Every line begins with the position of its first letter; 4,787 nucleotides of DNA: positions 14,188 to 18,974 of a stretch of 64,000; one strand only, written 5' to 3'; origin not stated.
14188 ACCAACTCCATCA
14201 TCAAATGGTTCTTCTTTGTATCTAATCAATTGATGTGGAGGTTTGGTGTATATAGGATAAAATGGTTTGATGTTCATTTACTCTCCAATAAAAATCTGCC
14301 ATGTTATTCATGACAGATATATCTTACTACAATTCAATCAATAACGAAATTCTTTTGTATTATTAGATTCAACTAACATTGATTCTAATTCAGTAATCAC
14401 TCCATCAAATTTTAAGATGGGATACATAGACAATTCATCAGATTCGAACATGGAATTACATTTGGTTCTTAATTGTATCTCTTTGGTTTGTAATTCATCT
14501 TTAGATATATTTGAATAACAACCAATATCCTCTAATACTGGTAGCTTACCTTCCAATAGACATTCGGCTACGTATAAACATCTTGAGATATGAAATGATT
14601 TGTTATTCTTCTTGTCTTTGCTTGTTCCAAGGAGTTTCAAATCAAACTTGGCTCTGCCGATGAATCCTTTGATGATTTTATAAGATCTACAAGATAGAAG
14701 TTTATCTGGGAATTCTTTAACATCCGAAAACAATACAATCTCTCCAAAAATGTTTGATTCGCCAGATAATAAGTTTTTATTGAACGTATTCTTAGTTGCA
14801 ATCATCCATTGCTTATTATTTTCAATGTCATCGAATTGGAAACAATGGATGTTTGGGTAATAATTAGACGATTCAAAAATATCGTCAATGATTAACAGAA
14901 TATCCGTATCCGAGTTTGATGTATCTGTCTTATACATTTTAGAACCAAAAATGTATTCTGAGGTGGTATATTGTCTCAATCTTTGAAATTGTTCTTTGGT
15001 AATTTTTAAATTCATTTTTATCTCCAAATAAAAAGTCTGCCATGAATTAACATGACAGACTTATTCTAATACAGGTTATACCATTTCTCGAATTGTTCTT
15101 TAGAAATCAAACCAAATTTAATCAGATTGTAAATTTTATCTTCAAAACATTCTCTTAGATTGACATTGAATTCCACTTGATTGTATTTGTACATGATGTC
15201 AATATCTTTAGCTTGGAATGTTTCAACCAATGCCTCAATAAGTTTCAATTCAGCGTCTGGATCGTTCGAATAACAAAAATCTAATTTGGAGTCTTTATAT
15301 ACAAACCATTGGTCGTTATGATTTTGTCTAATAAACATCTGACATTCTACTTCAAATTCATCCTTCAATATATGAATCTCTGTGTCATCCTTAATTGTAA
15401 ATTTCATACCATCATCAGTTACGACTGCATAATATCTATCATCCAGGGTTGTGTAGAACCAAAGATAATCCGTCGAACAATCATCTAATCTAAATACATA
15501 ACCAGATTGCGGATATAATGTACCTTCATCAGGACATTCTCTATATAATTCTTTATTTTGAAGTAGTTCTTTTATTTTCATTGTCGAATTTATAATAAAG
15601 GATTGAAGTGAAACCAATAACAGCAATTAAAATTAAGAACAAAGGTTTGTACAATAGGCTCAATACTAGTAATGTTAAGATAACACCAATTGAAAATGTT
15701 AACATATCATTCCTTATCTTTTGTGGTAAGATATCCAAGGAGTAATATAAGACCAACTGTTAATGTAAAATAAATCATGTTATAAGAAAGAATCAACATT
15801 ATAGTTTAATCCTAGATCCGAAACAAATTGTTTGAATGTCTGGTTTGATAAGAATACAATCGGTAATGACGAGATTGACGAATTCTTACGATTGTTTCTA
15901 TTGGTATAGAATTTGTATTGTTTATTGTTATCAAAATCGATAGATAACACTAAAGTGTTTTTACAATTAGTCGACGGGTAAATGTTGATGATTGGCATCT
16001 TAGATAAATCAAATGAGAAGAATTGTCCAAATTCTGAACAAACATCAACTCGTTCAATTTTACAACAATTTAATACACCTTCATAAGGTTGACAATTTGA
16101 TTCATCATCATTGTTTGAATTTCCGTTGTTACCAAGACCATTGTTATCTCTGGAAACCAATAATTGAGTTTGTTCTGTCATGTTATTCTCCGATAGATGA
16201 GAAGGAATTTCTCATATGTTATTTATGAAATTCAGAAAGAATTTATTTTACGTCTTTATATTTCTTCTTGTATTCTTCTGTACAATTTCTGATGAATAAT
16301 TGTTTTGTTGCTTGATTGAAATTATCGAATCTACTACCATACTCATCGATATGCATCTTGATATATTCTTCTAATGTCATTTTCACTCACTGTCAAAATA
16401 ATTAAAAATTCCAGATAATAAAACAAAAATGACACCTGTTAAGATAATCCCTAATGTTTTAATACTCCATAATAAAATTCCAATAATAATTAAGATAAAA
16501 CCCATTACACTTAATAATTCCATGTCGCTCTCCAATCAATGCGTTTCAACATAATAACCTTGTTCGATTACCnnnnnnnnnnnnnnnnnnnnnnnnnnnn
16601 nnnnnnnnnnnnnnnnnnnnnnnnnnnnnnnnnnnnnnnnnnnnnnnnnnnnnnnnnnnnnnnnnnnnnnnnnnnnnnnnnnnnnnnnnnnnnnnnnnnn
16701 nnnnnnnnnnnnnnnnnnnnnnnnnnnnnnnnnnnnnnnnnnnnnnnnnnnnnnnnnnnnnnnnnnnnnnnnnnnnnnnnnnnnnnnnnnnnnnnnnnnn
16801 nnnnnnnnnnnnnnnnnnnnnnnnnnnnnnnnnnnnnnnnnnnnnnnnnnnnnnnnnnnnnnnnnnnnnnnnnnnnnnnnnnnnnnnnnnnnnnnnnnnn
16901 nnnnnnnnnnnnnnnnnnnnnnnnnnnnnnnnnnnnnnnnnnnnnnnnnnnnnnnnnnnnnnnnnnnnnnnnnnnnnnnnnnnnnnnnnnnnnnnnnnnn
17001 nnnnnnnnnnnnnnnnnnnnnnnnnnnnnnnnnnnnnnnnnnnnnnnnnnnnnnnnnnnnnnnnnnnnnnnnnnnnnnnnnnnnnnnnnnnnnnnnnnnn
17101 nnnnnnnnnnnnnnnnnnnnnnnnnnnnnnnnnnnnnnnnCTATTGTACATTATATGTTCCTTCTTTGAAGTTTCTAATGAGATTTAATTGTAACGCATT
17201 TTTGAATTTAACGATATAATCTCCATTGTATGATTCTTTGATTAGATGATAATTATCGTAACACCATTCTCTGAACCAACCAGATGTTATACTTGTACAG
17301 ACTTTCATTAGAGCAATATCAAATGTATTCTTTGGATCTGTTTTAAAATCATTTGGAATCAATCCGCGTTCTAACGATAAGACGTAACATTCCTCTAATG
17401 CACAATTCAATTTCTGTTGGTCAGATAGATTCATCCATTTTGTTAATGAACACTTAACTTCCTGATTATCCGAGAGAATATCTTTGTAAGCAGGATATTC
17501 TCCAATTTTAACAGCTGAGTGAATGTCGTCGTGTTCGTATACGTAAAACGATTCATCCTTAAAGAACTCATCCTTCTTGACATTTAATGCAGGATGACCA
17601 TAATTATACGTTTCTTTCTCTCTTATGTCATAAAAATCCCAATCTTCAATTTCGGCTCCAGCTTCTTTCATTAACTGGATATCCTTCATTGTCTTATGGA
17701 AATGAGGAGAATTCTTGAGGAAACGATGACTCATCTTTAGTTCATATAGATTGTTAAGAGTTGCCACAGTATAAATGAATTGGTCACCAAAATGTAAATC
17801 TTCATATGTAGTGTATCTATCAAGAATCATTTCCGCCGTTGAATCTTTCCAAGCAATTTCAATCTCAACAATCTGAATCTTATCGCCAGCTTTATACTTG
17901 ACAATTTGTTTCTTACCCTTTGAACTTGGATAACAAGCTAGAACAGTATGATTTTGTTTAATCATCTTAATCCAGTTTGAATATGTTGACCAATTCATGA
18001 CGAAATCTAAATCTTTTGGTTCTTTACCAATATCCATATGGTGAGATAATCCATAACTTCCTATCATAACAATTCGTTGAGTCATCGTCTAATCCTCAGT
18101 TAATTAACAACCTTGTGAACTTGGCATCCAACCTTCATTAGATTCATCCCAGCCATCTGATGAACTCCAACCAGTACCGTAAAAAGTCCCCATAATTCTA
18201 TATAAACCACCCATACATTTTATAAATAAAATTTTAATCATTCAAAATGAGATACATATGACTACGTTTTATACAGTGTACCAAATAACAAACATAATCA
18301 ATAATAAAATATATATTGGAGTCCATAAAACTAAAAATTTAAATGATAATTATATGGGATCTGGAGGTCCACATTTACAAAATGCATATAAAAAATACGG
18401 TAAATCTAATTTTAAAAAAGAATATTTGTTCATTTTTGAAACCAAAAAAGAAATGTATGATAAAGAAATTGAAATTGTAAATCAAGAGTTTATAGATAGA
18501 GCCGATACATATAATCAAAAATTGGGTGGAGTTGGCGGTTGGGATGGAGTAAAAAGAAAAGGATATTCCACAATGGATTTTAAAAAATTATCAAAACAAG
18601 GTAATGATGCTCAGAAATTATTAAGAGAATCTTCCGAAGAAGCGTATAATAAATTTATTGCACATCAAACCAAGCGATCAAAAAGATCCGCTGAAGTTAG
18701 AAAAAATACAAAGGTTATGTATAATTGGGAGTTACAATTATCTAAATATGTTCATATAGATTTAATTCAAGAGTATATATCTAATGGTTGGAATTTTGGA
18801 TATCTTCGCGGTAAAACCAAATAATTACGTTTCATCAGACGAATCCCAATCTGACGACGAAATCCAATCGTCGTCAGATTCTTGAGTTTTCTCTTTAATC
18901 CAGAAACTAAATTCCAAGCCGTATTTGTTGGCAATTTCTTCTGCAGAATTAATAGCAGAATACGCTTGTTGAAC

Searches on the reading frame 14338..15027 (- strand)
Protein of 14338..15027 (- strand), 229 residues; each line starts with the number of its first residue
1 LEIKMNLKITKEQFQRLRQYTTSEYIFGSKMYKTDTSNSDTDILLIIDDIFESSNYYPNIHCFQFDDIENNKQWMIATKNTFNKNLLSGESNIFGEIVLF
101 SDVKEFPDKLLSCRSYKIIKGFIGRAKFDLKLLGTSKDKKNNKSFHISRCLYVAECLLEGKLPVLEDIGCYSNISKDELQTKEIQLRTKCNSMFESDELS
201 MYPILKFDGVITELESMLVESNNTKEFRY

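Call 16: search_protein_families(library=pfam, proteins=[window:14338-15027:-], max_evalue=0.01)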
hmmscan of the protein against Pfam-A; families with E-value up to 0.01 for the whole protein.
window:14338-15027:- (229 aa): 1 family
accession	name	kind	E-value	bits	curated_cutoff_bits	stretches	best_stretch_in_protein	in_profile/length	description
PF18765.7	Polbeta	-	0.0096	16.5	26.9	0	25-52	17-43/93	Polymerase beta, Nucleotidyltransferase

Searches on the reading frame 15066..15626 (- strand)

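Call 16: search_protein_families(library=pfam, proteins=[window:15066-15626:-], max_evalue=0.01)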
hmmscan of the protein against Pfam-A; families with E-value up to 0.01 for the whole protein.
window:15066-15626:- (186 aa): 1 family
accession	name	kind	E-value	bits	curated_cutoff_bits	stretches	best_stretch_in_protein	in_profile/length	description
PF19194.5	DUF5869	-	0.0082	16.4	25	0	77-142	55-120/159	Family of unknown function (DUF5869)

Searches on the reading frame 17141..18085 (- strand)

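Call 16: search_protein_families(library=pfam, proteins=[window:17141-18085:-], max_evalue=0.01)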
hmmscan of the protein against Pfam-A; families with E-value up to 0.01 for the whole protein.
window:17141-18085:- (314 aa): 2 families
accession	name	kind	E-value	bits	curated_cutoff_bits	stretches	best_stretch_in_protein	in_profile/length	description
PF23940.1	DUF7275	-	7.6e-63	212.3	27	1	113-286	2-178/188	Domain of unknown function (DUF7275)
PF23942.1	DUF7277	-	2.6e-11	44.5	27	1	6-89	2-85/87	Domain of unknown function (DUF7277)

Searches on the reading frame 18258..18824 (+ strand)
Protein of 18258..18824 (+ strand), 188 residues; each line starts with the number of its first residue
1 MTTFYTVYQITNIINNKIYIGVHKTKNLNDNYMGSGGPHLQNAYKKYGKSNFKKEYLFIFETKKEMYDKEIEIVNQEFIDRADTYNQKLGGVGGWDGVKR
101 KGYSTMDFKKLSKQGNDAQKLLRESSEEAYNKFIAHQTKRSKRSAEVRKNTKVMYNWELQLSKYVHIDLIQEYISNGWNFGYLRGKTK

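Call 16: search_protein_families(library=pfam, proteins=[window:18258-18824:+], max_evalue=0.01)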
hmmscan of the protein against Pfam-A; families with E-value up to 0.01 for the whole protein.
window:18258-18824:+ (188 aa): 2 families
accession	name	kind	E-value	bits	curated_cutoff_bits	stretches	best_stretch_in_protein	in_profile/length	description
PF01541.30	GIY-YIG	-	2.3e-06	28.2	22.6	1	5-76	2-71/78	GIY-YIG catalytic domain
PF18668.6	Tail_spike_N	-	0.003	18.1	25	1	130-165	13-48/70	Tail spike TSP1/Gp66 receptor binding N-terminal domain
